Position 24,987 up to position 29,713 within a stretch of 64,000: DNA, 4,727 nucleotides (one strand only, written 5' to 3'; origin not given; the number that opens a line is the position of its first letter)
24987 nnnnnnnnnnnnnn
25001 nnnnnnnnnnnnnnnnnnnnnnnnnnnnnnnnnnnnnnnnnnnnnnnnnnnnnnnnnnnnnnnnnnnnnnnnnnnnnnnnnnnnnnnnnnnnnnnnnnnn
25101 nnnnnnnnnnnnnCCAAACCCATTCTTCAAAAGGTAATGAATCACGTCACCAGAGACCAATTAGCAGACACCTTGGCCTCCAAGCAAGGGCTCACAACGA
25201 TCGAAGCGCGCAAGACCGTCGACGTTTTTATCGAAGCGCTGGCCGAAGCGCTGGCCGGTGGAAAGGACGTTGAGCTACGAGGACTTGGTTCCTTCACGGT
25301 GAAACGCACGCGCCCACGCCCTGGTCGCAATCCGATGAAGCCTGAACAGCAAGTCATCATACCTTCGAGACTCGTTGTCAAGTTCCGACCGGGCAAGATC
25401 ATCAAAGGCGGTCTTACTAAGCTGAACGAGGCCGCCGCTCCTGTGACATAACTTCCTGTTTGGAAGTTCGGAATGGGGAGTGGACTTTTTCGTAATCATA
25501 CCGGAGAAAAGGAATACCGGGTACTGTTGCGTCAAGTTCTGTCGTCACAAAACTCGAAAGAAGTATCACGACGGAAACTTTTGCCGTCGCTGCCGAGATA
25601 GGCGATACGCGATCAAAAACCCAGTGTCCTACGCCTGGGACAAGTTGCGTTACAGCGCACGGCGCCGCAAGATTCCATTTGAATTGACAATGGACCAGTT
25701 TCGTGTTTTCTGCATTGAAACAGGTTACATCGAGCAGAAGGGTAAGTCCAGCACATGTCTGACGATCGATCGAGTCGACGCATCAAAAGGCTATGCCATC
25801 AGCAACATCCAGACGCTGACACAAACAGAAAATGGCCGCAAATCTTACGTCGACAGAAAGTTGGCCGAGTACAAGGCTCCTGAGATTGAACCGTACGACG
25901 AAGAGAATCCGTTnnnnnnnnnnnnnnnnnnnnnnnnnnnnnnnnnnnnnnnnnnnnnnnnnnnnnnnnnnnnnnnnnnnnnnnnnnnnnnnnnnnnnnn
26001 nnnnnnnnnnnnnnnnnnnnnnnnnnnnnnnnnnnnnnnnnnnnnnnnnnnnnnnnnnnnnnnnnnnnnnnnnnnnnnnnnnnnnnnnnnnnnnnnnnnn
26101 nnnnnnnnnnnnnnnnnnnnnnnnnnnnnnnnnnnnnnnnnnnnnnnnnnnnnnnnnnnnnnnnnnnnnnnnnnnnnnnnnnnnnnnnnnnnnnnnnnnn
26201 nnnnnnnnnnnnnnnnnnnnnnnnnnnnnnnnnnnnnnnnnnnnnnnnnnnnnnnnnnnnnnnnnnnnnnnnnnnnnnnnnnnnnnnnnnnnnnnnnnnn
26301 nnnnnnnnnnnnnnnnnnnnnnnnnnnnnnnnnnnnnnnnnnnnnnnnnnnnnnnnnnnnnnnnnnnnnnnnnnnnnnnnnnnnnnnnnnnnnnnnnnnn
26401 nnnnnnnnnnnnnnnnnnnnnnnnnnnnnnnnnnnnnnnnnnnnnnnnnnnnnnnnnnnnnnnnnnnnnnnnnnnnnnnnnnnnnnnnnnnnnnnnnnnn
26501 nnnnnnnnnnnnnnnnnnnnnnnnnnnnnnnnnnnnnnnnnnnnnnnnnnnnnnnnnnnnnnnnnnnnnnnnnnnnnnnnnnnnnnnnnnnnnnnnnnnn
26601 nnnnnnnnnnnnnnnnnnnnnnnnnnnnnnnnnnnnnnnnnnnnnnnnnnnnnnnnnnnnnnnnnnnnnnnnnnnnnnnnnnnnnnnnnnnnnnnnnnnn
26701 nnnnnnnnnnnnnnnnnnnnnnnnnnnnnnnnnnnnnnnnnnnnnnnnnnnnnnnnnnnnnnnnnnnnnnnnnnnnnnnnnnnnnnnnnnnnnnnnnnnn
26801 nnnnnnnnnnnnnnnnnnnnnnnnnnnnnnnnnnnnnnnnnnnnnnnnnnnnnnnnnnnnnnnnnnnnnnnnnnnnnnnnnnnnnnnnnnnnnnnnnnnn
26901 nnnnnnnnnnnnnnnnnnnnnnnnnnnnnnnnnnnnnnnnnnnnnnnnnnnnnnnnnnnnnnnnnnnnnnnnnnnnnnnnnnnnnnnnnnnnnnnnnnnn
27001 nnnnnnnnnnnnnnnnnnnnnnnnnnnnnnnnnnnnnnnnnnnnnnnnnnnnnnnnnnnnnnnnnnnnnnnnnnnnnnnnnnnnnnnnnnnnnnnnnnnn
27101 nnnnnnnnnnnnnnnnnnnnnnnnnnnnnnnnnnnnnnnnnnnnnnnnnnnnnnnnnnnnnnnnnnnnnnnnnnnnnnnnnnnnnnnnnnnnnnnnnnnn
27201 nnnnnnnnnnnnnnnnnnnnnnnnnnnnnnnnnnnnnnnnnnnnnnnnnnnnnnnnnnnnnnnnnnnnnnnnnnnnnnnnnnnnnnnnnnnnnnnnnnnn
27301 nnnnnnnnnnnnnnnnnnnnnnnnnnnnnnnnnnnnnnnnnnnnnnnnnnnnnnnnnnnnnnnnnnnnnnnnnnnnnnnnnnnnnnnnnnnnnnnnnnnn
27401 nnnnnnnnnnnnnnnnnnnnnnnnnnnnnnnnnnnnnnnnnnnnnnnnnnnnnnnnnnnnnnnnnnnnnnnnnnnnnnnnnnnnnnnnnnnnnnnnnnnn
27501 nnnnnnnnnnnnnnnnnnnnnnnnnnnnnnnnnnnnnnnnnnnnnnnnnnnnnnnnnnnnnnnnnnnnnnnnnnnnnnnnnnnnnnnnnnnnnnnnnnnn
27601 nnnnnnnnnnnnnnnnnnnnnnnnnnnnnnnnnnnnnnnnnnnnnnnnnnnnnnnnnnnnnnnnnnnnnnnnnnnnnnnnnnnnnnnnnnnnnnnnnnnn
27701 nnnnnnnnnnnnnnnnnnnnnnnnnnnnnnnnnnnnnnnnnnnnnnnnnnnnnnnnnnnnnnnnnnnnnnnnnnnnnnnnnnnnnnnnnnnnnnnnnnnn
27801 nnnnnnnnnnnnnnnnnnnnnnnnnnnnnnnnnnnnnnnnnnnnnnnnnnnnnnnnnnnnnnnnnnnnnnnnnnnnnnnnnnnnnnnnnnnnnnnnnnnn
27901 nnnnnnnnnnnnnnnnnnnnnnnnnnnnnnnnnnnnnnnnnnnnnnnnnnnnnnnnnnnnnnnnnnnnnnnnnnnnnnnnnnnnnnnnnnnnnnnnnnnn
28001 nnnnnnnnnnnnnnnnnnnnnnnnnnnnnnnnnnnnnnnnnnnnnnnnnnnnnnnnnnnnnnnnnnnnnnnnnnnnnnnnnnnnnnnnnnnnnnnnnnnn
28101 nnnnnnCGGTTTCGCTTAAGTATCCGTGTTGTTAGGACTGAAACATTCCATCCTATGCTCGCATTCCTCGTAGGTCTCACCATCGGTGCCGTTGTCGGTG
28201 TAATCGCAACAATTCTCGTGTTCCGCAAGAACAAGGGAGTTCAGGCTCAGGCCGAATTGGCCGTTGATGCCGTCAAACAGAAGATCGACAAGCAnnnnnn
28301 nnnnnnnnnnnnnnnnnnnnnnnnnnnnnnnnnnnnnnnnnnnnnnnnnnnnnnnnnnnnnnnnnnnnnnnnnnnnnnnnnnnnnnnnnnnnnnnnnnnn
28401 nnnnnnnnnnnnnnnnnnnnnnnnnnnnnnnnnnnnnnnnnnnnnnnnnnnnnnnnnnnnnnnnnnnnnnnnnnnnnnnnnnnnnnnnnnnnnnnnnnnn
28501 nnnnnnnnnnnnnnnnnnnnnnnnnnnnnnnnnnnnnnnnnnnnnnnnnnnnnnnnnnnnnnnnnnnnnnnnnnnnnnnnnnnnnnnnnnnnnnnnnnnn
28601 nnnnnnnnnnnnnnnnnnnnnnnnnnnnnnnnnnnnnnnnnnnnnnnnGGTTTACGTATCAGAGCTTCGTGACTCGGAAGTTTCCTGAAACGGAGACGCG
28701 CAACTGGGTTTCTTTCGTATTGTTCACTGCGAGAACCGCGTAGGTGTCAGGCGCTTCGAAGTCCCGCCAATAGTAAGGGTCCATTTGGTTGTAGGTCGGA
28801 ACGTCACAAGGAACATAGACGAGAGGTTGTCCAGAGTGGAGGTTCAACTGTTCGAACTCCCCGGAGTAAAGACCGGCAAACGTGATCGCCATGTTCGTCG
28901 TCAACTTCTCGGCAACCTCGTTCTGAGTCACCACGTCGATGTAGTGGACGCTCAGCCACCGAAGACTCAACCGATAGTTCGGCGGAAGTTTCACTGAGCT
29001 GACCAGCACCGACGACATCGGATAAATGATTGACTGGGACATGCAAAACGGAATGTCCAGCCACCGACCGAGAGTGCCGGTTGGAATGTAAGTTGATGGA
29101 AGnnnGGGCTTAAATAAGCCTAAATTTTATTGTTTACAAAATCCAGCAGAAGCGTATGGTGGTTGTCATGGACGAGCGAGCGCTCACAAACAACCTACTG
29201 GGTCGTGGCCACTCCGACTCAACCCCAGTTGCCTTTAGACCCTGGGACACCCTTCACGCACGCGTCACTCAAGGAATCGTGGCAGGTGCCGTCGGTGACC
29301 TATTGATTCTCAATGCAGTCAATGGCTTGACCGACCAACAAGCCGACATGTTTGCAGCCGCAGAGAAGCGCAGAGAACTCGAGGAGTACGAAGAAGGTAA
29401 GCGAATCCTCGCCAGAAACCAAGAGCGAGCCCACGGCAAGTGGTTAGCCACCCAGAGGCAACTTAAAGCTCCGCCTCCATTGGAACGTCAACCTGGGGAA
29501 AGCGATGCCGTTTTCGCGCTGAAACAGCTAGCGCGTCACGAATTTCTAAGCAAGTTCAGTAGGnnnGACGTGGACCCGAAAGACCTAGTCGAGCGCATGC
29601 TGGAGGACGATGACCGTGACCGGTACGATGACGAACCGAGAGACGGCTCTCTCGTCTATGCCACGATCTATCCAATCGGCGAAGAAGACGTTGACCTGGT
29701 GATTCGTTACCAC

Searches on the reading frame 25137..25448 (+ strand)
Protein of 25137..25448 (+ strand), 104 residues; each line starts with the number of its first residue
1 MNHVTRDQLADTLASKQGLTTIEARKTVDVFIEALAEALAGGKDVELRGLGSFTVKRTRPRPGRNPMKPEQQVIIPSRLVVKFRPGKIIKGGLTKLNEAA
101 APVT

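Call 48: search_protein_families(library=pfam, proteins=[window:25137-25448:+], max_evalue=1)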
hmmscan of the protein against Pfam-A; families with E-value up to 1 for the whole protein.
window:25137-25448:+ (104 aa): 6 families
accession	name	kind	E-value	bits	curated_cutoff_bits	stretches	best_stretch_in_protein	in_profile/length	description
PF00216.26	Bac_DNA_binding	-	4.8e-22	78.5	22.4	1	5-90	2-86/90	Bacterial DNA-binding protein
PF18291.6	HU-HIG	-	7.1e-07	29.8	26.2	1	3-95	31-120/125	HU domain fused to wHTH, Ig, or Glycine-rich motif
PF18175.6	HU-CCDC81_bac_2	-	0.00012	22.3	35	1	9-56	3-50/70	CCDC81-like prokaryotic HU domain 2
PF20024.5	DUF6432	-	0.016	15.9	29.6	1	11-47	19-57/97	Family of unknown function (DUF6432)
PF18289.6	HU-CCDC81_euk_2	-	0.028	14.9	26.1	1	12-58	9-57/75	CCDC81 eukaryotic HU domain 2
PF14908.11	HU-CCDC81_euk_1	-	0.039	14.4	26.1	1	14-65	14-65/89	CCDC81 eukaryotic HU domain 1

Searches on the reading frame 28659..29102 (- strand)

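Call 48: search_protein_families(library=pfam, proteins=[window:28659-29102:-], max_evalue=1)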
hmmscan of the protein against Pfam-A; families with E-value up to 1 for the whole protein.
window:28659-29102:- (147 aa): 1 family
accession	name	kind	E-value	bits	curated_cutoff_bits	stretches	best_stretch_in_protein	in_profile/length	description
PF06674.16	DUF1176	-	0.075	13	34.8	1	85-134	206-256/322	Protein of unknown function (DUF1176)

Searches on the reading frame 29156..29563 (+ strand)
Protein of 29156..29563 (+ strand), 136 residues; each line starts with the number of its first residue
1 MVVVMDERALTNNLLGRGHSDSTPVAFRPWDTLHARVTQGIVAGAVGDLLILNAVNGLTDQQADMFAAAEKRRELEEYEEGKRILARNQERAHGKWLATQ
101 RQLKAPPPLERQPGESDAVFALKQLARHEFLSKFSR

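Call 48: search_protein_families(library=pfam, proteins=[window:29156-29563:+], max_evalue=1)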
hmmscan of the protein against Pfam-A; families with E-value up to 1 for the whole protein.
window:29156-29563:+ (136 aa): 1 family
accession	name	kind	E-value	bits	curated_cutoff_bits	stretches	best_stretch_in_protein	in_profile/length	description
PF13654.12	AAA_32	-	0.18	12.3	21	1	3-62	5-61/133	LonB-like, AAA domain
